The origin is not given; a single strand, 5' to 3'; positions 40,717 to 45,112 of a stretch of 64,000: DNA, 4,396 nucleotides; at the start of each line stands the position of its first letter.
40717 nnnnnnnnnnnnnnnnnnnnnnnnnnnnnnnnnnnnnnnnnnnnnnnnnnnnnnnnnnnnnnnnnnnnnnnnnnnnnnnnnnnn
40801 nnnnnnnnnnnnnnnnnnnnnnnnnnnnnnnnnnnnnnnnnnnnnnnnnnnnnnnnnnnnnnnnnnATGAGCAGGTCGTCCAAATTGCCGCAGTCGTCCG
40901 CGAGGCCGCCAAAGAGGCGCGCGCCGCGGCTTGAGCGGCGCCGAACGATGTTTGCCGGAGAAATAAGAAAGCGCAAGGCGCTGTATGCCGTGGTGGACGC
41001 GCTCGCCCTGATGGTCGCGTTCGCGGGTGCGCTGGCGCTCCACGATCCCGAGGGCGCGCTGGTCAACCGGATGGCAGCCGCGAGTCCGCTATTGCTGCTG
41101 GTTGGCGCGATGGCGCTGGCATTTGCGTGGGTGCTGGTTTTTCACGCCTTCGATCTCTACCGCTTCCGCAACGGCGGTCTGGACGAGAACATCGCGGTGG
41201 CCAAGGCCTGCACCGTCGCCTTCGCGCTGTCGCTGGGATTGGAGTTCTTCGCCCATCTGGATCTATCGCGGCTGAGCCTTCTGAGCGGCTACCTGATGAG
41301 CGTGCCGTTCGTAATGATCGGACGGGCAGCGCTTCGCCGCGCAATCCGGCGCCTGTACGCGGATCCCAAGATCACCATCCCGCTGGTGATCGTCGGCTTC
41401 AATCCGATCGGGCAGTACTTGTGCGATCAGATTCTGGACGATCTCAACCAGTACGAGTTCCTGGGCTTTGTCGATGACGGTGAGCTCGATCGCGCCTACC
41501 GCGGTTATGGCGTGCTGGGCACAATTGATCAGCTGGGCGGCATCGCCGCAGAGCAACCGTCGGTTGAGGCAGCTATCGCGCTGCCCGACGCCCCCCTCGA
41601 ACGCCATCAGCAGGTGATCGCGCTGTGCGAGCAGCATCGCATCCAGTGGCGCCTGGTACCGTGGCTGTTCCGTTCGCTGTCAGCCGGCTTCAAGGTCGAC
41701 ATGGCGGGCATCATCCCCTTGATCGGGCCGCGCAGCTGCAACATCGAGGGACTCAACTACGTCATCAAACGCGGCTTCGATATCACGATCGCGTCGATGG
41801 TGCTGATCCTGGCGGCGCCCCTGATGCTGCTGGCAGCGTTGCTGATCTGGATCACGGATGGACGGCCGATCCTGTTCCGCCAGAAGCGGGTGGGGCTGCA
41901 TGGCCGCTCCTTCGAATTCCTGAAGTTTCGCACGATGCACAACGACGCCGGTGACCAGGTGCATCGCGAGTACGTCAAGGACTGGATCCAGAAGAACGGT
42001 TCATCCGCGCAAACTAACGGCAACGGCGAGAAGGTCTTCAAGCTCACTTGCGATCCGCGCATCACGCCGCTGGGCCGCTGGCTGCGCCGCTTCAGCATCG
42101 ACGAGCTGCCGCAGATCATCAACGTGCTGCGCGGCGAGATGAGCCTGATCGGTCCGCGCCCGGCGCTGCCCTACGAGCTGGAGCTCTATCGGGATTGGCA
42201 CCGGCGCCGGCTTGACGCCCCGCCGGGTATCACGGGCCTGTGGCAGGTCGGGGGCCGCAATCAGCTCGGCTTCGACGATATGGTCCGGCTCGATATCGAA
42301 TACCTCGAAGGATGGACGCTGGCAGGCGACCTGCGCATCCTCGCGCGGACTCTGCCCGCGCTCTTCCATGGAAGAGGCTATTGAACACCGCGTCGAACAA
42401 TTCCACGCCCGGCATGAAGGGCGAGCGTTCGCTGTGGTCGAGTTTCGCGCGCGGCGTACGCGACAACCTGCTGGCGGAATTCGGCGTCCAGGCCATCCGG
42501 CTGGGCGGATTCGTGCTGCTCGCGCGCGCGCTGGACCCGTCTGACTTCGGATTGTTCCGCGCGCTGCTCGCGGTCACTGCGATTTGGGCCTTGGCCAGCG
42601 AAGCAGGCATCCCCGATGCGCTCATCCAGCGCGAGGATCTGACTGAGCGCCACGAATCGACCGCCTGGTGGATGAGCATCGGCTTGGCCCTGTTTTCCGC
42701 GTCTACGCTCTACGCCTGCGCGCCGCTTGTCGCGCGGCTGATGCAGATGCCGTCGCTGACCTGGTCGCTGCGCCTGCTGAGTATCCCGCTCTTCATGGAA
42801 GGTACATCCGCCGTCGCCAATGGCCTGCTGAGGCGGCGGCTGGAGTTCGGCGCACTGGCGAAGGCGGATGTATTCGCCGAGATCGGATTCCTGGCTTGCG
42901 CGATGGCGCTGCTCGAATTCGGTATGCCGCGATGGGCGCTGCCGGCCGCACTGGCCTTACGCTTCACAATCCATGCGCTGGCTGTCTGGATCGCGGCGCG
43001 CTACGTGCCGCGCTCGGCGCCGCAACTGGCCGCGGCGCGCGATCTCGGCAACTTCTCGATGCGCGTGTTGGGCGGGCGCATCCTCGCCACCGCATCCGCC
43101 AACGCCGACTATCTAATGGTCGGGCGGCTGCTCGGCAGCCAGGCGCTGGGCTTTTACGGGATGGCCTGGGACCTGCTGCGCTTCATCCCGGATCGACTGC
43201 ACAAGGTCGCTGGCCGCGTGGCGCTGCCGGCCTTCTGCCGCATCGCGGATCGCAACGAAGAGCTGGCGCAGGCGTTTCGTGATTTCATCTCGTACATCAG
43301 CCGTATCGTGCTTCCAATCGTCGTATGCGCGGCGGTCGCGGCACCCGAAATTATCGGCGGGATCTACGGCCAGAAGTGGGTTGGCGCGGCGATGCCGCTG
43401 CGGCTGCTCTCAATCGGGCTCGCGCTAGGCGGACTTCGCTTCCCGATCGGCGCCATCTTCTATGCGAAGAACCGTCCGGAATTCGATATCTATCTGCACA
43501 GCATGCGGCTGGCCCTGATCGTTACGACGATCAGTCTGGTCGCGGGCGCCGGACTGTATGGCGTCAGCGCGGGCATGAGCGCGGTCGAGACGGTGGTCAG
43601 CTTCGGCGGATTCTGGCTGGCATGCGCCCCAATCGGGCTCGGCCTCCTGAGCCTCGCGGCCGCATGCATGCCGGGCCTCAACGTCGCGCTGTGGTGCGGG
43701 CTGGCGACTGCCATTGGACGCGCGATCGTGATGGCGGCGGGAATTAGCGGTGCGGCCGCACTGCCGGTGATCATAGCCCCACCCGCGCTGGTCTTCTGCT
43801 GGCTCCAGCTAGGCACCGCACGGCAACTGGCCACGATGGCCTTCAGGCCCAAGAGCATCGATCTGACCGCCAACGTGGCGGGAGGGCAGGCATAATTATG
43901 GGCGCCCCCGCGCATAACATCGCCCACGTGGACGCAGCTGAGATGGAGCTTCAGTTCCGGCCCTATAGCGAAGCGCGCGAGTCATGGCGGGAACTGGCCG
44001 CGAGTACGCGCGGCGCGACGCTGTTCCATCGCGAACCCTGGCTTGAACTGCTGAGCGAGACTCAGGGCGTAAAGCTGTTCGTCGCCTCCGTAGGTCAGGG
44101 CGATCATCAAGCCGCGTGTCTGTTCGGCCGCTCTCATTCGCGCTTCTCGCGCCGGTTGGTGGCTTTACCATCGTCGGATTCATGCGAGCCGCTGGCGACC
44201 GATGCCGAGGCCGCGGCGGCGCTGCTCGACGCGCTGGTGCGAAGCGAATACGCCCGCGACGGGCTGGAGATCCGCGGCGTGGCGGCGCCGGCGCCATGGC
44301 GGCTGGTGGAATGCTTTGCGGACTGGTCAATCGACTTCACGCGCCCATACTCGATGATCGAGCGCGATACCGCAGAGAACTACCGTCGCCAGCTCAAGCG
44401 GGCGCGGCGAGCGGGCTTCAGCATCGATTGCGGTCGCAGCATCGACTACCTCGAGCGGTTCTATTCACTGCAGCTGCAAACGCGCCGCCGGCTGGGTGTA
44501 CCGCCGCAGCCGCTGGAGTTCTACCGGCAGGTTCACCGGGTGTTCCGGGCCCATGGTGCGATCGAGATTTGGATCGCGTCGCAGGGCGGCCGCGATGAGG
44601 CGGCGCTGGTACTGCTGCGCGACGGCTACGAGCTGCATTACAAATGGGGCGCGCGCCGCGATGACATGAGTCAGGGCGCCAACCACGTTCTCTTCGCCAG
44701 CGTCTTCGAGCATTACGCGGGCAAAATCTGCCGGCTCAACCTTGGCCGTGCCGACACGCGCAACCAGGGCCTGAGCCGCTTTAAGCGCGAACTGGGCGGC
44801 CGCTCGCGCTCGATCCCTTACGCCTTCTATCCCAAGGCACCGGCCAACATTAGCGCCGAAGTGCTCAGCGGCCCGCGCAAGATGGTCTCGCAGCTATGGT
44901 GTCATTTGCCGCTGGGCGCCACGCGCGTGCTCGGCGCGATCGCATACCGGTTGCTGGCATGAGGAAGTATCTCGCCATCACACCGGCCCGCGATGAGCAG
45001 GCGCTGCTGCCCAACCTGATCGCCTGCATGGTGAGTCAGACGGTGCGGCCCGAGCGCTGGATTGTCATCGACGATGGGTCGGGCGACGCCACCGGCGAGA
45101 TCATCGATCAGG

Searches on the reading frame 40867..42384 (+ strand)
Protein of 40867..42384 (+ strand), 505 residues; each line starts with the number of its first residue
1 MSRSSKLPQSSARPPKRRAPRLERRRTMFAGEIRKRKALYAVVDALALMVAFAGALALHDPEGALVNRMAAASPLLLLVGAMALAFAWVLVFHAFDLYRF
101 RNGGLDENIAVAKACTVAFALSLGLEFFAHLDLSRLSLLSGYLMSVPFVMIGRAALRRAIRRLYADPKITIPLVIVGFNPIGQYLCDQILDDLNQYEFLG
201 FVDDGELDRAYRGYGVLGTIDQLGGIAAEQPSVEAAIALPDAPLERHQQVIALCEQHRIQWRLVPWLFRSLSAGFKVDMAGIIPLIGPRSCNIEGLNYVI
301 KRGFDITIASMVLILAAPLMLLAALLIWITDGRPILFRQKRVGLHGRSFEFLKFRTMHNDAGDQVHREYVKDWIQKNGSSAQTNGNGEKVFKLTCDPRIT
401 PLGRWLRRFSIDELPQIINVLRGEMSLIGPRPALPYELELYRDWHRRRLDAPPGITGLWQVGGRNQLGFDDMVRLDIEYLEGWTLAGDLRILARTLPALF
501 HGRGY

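Call 4: search_protein_families(library=pfam, proteins=[window:40867-42384:+], max_evalue=0.01)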
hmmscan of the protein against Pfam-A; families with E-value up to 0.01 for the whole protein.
window:40867-42384:+ (505 aa): 2 families
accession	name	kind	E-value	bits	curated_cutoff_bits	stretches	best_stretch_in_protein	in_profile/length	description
PF02397.22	Bac_transf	-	2.6e-62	210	27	1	301-500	1-178/179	Bacterial sugar transferase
PF13727.12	CoA_binding_3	-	4.8e-09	36.9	25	1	95-265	3-175/175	CoA-binding domain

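Call 5: search_protein_families(library=ncbifam, proteins=[window:40867-42384:+], max_evalue=0.01)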
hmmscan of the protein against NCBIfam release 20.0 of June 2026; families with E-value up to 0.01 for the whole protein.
window:40867-42384:+ (505 aa): 11 families
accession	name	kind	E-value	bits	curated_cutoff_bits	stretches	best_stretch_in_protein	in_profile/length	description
TIGR03025.1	EPS_sugtrans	subfamily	1e-107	361.1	295.55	1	43-504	2-443/445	exopolysaccharide biosynthesis polyprenyl glycosylphosphotransferase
TIGR03023.1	WcaJ_sugtrans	equivalog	6.5e-86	289.4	410.75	1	46-503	5-450/453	undecaprenyl-phosphate glucose phosphotransferase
TIGR03022.1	WbaP_sugtrans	subfamily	3.4e-76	257.3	403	1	42-504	3-454/456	undecaprenyl-phosphate galactose phosphotransferase WbaP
NF041877.1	EPS_EpsZ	equivalog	4.9e-72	243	800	1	42-504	13-457/459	exopolysaccharide biosynthesis polyisoprenyl-phosphate hexose-1-phosphate transferase EpsZ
NF052601.1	undeca_RfbP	equivalog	2.5e-54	184.1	330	1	298-498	42-234/244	undecaprenyl-phosphate galactose phosphotransferase family protein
NF011751.0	PRK15204.1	equivalog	1.3e-46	159.3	907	1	98-498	77-468/476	undecaprenyl-phosphate galactose phosphotransferase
TIGR03013.1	EpsB_2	subfamily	9.1e-44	150.2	393.35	1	75-504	29-441/443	TIGR03013 family XrtA/PEP-CTERM system glycosyltransferase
NF007518.0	PRK10124.1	equivalog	2e-39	135.6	684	1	93-495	64-453/464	undecaprenyl-phosphate glucose phosphotransferase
NF050817.1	PolSacchBiosHfsE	equivalog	1.2e-33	116.5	750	1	298-500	269-460/467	polysaccharide biosynthesis protein HfsE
NF045514.1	glycotran_HepC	equivalog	1.5e-27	96.3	140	1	298-433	114-212/220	heterocyst development glycosyltransferase HepC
TIGR03570.1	NeuD_NnaD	subfamily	0.0048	16.5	160.8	1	173-252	2-78/202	NeuD/PglB/VioB family sugar acetyltransferase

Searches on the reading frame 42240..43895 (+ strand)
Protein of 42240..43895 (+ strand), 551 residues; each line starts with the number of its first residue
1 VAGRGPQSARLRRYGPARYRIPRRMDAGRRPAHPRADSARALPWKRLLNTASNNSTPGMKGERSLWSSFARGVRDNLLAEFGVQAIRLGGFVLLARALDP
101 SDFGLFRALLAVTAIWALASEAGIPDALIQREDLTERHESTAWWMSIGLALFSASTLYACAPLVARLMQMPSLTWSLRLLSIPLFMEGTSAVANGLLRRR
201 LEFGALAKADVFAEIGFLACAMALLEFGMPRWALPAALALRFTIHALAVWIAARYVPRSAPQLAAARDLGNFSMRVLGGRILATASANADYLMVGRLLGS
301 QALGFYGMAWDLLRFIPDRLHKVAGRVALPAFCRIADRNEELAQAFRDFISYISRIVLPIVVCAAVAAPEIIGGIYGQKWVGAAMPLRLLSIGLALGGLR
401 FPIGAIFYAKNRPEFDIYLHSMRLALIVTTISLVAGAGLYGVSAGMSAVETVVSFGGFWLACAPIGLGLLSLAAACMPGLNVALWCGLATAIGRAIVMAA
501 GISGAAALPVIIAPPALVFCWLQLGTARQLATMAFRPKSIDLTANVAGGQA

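Call 4: search_protein_families(library=pfam, proteins=[window:42240-43895:+], max_evalue=0.01)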
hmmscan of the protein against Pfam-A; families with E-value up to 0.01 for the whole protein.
window:42240-43895:+ (551 aa): 2 families
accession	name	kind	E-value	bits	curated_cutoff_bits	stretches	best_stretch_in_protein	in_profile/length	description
PF13440.11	Polysacc_synt_3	-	3e-60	204.4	23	1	93-383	1-291/293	Polysaccharide biosynthesis protein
PF01943.22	Polysacc_synt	-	7e-28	98.2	28.2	1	76-335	8-273/274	Polysaccharide biosynthesis protein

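Call 5: search_protein_families(library=ncbifam, proteins=[window:42240-43895:+], max_evalue=0.01)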
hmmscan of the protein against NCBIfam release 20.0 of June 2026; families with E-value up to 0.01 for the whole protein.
window:42240-43895:+ (551 aa): 3 families
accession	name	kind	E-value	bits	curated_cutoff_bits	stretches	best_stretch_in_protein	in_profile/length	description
NF007773.0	PRK10459.1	equivalog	5.6e-53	180.6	273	1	81-492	19-435/492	MOP flippase family protein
NF047674.1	TeichurnBiosyTuaB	equivalog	4.9e-44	151.1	580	1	71-484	10-426/469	teichuronic acid biosynthesis protein TuaB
NF058658.1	Oglyco_Wzx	exception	2.3e-34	119.3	720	1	65-447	6-385/478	O-glycosylation flippase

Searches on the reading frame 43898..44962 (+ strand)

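Call 11: search_protein_families(library=pfam, proteins=[window:43898-44962:+], max_evalue=0.001)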
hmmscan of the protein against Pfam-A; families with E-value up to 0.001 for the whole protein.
window:43898-44962:+ (354 aa): 1 family
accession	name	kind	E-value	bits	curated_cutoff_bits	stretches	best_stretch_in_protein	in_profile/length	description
PF13480.13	Acetyltransf_6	-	4.6e-14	53.2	22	1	158-287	3-139/143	Acetyltransferase (GNAT) domain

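Call 49: search_protein_families(library=ncbifam, proteins=[window:43898-44962:+], max_evalue=0.001)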
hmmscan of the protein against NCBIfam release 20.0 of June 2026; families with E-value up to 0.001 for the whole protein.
window:43898-44962:+ (354 aa): 2 families
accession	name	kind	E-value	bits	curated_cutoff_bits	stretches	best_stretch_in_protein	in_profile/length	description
TIGR03019.1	pepcterm_femAB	equivalog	6.1e-17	61.7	260.35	1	29-349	2-325/330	FemAB family XrtA/PEP-CTERM system-associated protein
NF047883.1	UAcmpLyAlTFemX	equivalog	5.8e-05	22.5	500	1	163-263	172-272/337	UDP-N-acetylmuramoylpentapeptide-lysine N(6)-alanyltransferase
